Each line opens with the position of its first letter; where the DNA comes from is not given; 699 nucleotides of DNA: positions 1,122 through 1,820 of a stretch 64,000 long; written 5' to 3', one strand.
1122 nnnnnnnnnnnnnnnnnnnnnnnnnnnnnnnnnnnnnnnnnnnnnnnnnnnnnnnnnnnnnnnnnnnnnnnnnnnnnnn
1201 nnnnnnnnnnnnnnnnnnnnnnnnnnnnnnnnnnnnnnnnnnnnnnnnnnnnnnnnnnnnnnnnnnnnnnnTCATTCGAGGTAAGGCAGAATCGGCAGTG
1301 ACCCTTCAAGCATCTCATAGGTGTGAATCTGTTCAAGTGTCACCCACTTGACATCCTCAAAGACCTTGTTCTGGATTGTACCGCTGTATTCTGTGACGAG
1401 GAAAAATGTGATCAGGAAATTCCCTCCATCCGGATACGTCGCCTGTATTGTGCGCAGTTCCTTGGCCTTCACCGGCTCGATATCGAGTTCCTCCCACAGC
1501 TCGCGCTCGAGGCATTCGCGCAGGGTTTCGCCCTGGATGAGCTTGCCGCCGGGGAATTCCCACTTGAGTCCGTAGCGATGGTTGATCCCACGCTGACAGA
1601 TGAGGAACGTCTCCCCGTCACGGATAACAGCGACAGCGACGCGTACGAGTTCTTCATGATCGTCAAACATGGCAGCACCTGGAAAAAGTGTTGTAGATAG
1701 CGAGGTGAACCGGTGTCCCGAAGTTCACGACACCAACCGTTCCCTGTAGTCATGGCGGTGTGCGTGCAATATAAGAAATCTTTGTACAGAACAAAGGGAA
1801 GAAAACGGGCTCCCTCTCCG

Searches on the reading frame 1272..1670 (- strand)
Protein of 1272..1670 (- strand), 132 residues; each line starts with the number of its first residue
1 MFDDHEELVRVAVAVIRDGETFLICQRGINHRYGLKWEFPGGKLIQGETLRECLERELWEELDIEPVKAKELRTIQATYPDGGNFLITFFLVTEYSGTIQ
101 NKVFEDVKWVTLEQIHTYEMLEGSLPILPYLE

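Call 4: search_protein_families(library=pfam, proteins=[window:1272-1670:-], max_evalue=0.1)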
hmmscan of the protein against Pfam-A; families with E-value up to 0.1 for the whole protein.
window:1272-1670:- (132 aa): 4 families
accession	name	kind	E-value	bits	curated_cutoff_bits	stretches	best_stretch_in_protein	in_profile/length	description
PF00293.34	NUDIX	-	2.4e-19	70.1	21.1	1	10-129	5-132/134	NUDIX domain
PF14815.12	NUDIX_4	-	9.8e-12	45.1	35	1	12-121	1-104/113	NUDIX domain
PF22327.2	Nudt16-like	-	0.007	16.8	27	1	39-96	37-96/161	U8 snoRNA-decapping enzyme-like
PF22319.1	DUF6972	-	0.017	15.7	27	1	1-54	32-83/105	Domain of unknown function (DUF6972)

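Call 5: search_protein_families(library=ncbifam, proteins=[window:1272-1670:-], max_evalue=0.1)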
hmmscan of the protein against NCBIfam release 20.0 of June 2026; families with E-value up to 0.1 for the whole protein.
window:1272-1670:- (132 aa): 21 families
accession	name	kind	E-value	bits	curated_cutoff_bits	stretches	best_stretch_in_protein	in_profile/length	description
NF006530.0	PRK08999.1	equivalog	1.2e-28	100.1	245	1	6-131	3-128/315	Nudix family hydrolase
TIGR00586.1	mutt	equivalog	2e-21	76.3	97.9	1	9-122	5-118/129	8-oxo-dGTP diphosphatase MutT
NF008044.0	PRK10776.1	equivalog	2.7e-18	66.1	148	1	9-123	4-118/130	8-oxo-dGTP diphosphatase MutT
NF007834.0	PRK10546.1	equivalog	8.6e-16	58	156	1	9-128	4-122/135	pyrimidine (deoxy)nucleoside triphosphate diphosphatase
NF012016.0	PRK15472.1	equivalog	9.8e-07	28.6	95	1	13-120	8-127/141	nucleoside triphosphatase NudI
NF001937.0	PRK00714.1-4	equivalog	9.2e-06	25.4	139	1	10-74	10-70/161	RNA pyrophosphohydrolase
NF041652.1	Nud_hyd_Dein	equivalog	1.3e-05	25.5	200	1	17-105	23-113/152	Nudix hydrolase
NF001938.0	PRK00714.1-5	equivalog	3.5e-05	23.2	116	1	11-74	16-84/172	RNA pyrophosphohydrolase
TIGR02705.1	nudix_YtkD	equivalog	9e-05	22.1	154.4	1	37-61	47-71/156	RNA deprotection pyrophosphohydrolase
NF001936.0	PRK00714.1-3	equivalog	0.00055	19.8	118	1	30-68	28-68/155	RNA pyrophosphohydrolase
NF001934.0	PRK00714.1-1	equivalog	0.0013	18.2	241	1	31-72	26-68/176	RNA pyrophosphohydrolase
NF001299.0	PRK00241.1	equivalog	0.0023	17.5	158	1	15-125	141-238/263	NAD(+) diphosphatase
NF003788.0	PRK05379.1-5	equivalog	0.0047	16.3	354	1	11-64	216-267/351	bifunctional nicotinamide-nucleotide adenylyltransferase/Nudix hydroxylase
NF001935.0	PRK00714.1-2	equivalog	0.01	15.3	259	1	36-70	32-66/183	RNA pyrophosphohydrolase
NF003785.0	PRK05379.1-1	equivalog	0.012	14.8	418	1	8-65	203-258/347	bifunctional nicotinamide-nucleotide adenylyltransferase/Nudix hydroxylase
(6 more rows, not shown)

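Call 10: find_encoding_contigs(protein=window:1275-1670:-, flank=10000, max_places=4)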
Protein window:1275-1670:- (132 aa): 2 contigs read that carry it; 1 place shown.
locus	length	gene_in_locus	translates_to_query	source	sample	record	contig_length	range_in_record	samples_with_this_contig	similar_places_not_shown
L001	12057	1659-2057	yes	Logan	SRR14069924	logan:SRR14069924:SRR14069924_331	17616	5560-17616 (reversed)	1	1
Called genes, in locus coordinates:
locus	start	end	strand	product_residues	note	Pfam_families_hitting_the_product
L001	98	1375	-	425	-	PF00285:Citrate_synt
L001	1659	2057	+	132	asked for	PF00293:NUDIX, PF14815:NUDIX_4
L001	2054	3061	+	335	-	PF00730:HhH-GPD, PF00633:HHH (weak)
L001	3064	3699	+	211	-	PF22175:Ogg-HhH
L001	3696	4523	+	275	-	PF00005:ABC_tran, PF02463:SMC_N (faint), PF13304:AAA_21 (faint)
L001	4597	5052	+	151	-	PF01029:NusB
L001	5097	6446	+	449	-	PF11700:ATG22, PF07690:MFS_1, PF13347:MFS_2, PF07690:MFS_1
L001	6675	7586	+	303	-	PF24517:CBM96, PF18962:Por_Secre_tail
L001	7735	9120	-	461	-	PF00082:Peptidase_S8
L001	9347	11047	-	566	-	PF01073:3Beta_HSD, PF01370:Epimerase, PF04321:RmlD_sub_bind (faint), PF16363:GDP_Man_Dehyd (weak), PF07993:NAD_binding_4, PF13460:NAD_binding_10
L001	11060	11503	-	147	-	-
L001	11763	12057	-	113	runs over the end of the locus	PF02579:Nitro_FeMo-Co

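Call 16: search_protein_families(library=ncbifam, proteins=[L001:3064-3696:+, L001:3696-4520:+], max_evalue=0.01)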
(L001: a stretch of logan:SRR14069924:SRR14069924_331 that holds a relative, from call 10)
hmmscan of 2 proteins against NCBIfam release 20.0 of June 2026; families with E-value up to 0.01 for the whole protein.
L001:3064-3696:+ (211 aa): 1 family
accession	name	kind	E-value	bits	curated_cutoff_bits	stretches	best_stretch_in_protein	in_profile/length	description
NF002305.0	PRK01229.1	equivalog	4.4e-53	179.8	183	1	8-211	5-210/210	N-glycosylase/DNA lyase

L001:3696-4520:+ (275 aa): 193 families (the best 25 are shown)
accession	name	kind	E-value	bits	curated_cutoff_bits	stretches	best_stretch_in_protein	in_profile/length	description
NF007082.0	PRK09536.1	equivalog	6.9e-77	259.2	537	1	19-260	3-243/402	corrinoid ABC transporter ATPase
NF010068.0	PRK13548.1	equivalog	1.2e-72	244.1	261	1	19-268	5-255/261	heme ABC transporter ATP-binding protein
TIGR03873.1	F420-0_ABC_ATP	hypoth_equivalog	1.4e-71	240.8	372.4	1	20-259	2-240/256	putative F420-0 ABC transporter ATP-binding protein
NF008409.0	PRK11231.1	equivalog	6.1e-62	209.3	375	1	20-260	3-242/255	Fe(3+) dicitrate ABC transporter ATP-binding protein FecE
NF052485.1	sider_ATP_EitC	equivalog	5.8e-53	179.9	485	1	28-262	11-241/251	siderophore ABC transporter ATP-binding protein EitC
NF007606.0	PRK10253.1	equivalog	1.6e-52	178.5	497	1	20-262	8-250/266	iron-enterobactin ABC transporter ATP-binding protein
NF010067.0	PRK13547.1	equivalog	2.1e-51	174.8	374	1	20-261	2-260/272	heme ABC transporter ATP-binding protein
NF007863.0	PRK10575.1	equivalog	8.6e-49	166.2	433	1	20-257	12-249/265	Fe3+-hydroxamate ABC transporter ATP-binding protein FhuC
NF053840.1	MnTportMntADein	equivalog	2e-47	161.8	400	1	20-254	2-230/240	manganese ABC transporter ATP-binding protein MntA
TIGR03771.1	anch_rpt_ABC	equivalog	2.2e-43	148.6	268.8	1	41-256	2-212/223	anchored repeat-type ABC transporter ATP-binding subunit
NF040873.1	AztA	equivalog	1.7e-42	145.2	220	1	29-222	2-185/191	zinc ABC transporter ATP-binding protein AztA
TIGR04521.1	ECF_ATPase_2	equivalog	9.5e-42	143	330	1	32-250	18-239/279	energy-coupling factor transporter ATPase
TIGR03375.1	type_I_sec_LssB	subfamily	1.9e-39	135.6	693.1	1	20-245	466-690/696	type I secretion system permease/ATPase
TIGR01188.1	drrA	subfamily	2e-39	135.7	312.45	1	29-243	3-211/302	daunorubicin resistance ABC transporter, ATP-binding protein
NF006987.0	PRK09452.1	equivalog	4.7e-39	134.2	482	1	16-244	14-236/378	spermidine/putrescine ABC transporter ATP-binding protein PotA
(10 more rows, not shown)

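Call 17: search_solved_structures(query=L001:3064-3696:+, max_evalue=0.01, show_alignments=2)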
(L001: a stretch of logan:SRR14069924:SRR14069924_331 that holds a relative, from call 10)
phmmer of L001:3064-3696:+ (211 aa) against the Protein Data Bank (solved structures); distinct sequences matched with E-value up to 0.01: 7.
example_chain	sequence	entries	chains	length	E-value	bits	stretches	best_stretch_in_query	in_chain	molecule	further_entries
3fhf_A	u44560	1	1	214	7.5e-32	114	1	24-211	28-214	N-glycosylase/DNA lyase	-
3knt_A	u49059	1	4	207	2.5e-31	112.3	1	24-211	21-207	N-glycosylase/DNA lyase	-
3fhg_A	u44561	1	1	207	2.9e-23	85.9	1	22-211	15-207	N-glycosylase/DNA lyase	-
9o00_A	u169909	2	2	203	5e-19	72.1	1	85-211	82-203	8-oxoguanine DNA glycosylase/AP lyase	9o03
3n0u_A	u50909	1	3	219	9.8e-19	71.2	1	12-205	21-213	Probable N-glycosylase/DNA lyase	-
9o02_A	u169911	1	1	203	2.4e-18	69.9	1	85-211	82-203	8-oxoguanine DNA glycosylase/AP lyase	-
9o01_A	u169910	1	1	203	2.5e-18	69.8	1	85-211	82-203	8-oxoguanine DNA glycosylase/AP lyase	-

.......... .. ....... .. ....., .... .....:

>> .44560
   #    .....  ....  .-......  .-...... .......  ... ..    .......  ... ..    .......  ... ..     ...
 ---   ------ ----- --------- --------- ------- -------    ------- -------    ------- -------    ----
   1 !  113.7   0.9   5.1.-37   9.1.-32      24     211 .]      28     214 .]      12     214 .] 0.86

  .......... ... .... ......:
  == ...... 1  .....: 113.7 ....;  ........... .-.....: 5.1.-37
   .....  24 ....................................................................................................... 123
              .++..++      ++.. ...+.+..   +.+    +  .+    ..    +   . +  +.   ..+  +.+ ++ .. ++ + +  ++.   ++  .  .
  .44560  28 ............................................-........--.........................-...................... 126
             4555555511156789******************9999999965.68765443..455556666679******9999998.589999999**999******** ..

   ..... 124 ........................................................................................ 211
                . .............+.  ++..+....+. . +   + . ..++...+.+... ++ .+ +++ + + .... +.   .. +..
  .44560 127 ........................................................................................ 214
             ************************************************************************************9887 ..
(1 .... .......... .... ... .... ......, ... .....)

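Call 24: search_solved_structures(query=window:1275-1670:-, max_evalue=0.00001, show_alignments=3)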
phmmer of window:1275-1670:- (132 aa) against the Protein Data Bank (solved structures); distinct sequences matched with E-value up to 0.00001: 15.
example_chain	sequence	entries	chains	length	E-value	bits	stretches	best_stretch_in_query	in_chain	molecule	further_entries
3gwy_A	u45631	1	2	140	3.4e-14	56.1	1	9-127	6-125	Putative CTP pyrophosphohydrolase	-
3hhj_A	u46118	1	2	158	1.1e-12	51.3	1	8-131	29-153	Mutator mutT protein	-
3ees_A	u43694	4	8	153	6.2e-12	48.8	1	13-124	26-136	Probable pyrophosphohydrolase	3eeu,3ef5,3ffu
3r03_A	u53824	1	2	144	3.2e-11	46.5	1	9-131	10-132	NUDIX hydrolase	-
1mut_A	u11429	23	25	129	1.1e-10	44.7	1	9-128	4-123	NUCLEOSIDE TRIPHOSPHATE PYROPHOSPHOHYDROLASE | Mutator mutT protein | 7,8-dihydro-8-oxoguanine-triphosphatase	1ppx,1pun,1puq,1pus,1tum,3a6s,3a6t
2rrk_A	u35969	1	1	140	4.1e-10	42.9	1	8-129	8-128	CTP pyrophosphohydrolase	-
7syc_A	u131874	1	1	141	5.5e-10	42.5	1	5-111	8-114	7,8-dihydro-8-oxoguanine-triphosphatase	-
4v14_A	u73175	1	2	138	5.6e-10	42.4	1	11-128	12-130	MUTATOR MUTT PROTEIN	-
2b06_A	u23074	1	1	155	2e-09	40.7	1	13-131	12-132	MutT/nudix family protein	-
5x1x_A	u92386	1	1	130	4.9e-08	36.2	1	8-122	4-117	Mutator mutT protein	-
3grn_A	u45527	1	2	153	3e-07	33.6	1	14-73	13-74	MutT related protein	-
3id9_A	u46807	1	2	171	8.2e-07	32.2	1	8-99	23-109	MutT/NUDIX family protein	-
3dku_A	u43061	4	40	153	2.1e-06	30.9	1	9-116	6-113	Putative phosphohydrolase | Phosphatase nudJ | Putative Nudix hydrolase ymfB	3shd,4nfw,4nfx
5zrc_A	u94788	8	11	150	3.8e-06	30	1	10-115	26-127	Putative mutator protein MutT2/NUDIX hydrolase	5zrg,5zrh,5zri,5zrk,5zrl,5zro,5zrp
3fk9_A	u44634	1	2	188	7.9e-06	29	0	8-118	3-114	Mutator MutT protein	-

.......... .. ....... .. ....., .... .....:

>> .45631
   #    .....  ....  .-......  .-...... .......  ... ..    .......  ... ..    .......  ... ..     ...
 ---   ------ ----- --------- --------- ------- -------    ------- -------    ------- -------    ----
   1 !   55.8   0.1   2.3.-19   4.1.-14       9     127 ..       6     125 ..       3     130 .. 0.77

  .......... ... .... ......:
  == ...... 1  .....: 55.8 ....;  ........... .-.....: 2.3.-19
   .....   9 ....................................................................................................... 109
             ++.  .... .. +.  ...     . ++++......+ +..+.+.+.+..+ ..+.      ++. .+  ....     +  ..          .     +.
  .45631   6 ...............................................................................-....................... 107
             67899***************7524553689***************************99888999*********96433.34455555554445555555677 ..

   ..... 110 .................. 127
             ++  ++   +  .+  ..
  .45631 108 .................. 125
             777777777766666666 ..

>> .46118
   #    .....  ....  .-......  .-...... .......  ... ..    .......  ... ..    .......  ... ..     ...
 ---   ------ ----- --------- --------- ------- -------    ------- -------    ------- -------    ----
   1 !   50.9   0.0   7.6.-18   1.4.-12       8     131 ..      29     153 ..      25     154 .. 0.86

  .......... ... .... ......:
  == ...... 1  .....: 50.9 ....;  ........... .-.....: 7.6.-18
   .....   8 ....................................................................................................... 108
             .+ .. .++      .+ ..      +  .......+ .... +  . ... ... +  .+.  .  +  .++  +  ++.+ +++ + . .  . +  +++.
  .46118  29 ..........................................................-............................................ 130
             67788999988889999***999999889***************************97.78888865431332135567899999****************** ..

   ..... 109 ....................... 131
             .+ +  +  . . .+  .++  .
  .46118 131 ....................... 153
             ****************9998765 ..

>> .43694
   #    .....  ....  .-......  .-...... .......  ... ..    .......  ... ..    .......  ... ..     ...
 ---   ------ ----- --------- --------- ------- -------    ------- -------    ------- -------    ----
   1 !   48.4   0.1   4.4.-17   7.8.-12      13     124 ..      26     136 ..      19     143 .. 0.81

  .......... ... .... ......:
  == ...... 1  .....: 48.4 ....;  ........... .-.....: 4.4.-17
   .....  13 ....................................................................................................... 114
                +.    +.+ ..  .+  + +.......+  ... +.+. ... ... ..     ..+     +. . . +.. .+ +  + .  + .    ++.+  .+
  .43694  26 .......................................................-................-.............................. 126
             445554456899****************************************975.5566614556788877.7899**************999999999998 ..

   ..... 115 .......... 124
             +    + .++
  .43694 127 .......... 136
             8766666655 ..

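Call 69: search_solved_structures(query=window:1275-1670:-, max_evalue=1e-9, show_alignments=5)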
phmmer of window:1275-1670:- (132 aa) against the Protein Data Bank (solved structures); distinct sequences matched with E-value up to 1e-9: 8.
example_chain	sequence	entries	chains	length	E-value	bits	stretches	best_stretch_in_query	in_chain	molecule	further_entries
3gwy_A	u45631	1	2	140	3.4e-14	56.1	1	9-127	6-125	Putative CTP pyrophosphohydrolase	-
3hhj_A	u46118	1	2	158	1.1e-12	51.3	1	8-131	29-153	Mutator mutT protein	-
3ees_A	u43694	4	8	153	6.2e-12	48.8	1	13-124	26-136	Probable pyrophosphohydrolase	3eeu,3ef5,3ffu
3r03_A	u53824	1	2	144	3.2e-11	46.5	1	9-131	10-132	NUDIX hydrolase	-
1mut_A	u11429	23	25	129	1.1e-10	44.7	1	9-128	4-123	NUCLEOSIDE TRIPHOSPHATE PYROPHOSPHOHYDROLASE | Mutator mutT protein | 7,8-dihydro-8-oxoguanine-triphosphatase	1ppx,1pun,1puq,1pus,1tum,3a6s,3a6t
2rrk_A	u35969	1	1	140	4.1e-10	42.9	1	8-129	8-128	CTP pyrophosphohydrolase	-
7syc_A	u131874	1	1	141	5.5e-10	42.5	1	5-111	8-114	7,8-dihydro-8-oxoguanine-triphosphatase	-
4v14_A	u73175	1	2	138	5.6e-10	42.4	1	11-128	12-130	MUTATOR MUTT PROTEIN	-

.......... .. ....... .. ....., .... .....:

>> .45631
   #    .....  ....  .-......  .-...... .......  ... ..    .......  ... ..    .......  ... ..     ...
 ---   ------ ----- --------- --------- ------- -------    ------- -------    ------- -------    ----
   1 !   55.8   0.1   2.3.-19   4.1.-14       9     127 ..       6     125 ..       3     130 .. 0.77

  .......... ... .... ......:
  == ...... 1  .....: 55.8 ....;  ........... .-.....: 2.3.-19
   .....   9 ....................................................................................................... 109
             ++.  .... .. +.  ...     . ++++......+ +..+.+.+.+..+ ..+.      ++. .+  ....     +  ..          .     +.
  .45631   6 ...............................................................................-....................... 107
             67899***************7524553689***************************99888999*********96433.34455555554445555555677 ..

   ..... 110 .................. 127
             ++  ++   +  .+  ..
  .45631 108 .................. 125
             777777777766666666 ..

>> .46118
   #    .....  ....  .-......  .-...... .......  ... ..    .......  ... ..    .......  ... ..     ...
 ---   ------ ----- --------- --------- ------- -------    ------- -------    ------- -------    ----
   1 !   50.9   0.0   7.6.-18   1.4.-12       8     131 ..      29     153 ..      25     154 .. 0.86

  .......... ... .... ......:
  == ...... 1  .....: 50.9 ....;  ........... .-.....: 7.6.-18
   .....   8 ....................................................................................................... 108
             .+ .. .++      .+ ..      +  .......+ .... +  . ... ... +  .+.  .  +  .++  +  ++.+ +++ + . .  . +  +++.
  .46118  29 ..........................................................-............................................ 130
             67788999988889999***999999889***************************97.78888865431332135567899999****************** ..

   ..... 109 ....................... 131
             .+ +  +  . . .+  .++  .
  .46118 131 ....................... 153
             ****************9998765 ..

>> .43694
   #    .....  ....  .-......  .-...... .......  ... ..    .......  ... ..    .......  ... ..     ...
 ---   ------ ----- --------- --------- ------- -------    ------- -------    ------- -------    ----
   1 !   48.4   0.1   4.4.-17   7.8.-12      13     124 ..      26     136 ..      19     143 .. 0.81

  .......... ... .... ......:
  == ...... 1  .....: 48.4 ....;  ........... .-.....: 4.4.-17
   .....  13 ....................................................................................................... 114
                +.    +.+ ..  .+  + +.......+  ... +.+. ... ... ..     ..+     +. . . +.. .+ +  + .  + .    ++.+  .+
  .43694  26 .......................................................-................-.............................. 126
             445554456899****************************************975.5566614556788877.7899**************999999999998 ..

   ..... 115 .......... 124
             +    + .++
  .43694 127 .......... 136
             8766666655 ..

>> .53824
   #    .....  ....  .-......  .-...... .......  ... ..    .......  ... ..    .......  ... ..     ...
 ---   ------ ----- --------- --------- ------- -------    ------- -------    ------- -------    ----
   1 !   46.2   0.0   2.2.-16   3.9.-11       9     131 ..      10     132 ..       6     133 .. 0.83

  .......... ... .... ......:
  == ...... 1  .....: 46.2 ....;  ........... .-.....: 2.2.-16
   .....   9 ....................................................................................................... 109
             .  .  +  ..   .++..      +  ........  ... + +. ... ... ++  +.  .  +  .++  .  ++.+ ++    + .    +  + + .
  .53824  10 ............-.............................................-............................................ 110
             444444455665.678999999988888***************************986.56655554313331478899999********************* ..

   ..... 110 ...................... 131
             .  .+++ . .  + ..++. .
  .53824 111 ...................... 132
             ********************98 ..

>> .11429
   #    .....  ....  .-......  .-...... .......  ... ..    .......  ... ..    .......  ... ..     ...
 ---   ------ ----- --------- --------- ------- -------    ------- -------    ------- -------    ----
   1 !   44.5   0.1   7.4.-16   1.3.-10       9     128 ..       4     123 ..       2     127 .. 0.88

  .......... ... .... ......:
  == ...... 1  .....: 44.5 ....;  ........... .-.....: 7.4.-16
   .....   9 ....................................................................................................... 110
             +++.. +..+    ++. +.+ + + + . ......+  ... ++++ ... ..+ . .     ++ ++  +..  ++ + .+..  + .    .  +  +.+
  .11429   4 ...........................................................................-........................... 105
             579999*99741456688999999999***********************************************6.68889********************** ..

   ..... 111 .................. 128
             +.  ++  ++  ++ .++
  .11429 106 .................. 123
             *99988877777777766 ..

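Call 70: search_protein_families(library=pfam, proteins=[L001:3064-3696:+], max_evalue=0.01)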
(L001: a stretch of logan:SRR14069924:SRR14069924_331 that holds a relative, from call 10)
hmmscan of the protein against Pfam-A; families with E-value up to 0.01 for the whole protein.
L001:3064-3696:+ (211 aa): 1 family
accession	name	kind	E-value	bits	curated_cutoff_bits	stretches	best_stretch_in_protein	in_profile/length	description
PF22175.2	Ogg-HhH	-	1.5e-46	158.5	27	1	24-191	3-172/173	8-oxoguanine DNA glycosylase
